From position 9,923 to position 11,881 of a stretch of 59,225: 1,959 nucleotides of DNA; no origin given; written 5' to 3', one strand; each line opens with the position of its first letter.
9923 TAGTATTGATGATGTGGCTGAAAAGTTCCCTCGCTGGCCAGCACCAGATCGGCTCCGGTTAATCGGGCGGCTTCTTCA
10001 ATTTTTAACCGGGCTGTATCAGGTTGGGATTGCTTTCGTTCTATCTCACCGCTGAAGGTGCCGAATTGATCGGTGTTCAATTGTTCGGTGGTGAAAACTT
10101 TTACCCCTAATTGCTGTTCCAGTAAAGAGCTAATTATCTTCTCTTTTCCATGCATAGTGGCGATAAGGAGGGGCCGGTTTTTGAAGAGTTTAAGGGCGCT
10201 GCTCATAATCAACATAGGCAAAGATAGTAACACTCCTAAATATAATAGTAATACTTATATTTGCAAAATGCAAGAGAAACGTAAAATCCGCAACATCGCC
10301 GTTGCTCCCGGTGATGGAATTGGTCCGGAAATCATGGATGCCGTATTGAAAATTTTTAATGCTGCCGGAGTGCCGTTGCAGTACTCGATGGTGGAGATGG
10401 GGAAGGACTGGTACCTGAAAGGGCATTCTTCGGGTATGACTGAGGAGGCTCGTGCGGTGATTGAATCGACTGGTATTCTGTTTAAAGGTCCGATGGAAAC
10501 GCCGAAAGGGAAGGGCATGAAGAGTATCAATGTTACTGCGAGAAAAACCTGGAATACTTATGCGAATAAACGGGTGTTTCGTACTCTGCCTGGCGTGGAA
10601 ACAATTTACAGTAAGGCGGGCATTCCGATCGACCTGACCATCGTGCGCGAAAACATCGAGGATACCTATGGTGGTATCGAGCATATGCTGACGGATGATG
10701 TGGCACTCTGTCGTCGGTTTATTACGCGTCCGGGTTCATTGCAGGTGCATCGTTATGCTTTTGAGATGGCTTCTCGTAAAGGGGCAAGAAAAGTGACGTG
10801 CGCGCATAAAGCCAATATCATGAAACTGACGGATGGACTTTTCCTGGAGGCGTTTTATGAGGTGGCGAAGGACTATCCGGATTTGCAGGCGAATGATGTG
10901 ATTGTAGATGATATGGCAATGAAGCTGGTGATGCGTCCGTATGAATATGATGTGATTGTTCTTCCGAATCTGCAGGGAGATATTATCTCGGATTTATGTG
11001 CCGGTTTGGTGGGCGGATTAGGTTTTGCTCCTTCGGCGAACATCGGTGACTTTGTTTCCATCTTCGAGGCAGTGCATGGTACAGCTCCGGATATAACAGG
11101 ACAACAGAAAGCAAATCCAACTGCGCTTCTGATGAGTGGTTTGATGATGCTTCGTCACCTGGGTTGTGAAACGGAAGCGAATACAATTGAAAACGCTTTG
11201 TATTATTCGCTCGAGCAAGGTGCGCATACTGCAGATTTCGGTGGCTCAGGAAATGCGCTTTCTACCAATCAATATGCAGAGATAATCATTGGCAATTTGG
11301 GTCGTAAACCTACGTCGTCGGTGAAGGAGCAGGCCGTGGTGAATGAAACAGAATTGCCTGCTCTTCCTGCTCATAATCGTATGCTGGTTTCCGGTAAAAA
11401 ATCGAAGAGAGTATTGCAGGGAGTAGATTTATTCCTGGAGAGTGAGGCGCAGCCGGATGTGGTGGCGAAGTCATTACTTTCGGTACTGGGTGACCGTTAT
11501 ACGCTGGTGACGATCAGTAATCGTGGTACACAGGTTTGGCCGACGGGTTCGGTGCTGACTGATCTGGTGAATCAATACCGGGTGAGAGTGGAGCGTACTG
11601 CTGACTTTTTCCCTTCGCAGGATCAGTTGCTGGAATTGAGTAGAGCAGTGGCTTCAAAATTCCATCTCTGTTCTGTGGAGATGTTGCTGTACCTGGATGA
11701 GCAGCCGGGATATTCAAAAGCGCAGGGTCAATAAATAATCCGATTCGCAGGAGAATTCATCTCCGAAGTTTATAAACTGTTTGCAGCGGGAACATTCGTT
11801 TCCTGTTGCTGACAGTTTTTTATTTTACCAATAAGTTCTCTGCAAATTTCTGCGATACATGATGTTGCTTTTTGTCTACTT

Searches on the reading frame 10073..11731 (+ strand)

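Call 59: search_protein_families(library=pfam, proteins=[window:10073-11731:+], max_evalue=0.001)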
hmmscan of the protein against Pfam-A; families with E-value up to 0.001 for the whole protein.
window:10073-11731:+ (553 aa): 2 families
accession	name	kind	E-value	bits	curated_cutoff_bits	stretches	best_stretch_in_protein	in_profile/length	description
PF00180.25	Iso_dh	-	5.6e-89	299.2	27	1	74-404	1-347/348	Isocitrate/isopropylmalate dehydrogenase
PF18324.6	Isocitrate_DH_C_bact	-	2.3e-19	70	25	1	447-553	2-110/110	Bacterial isocitrate dehydrogenase, C-terminal domain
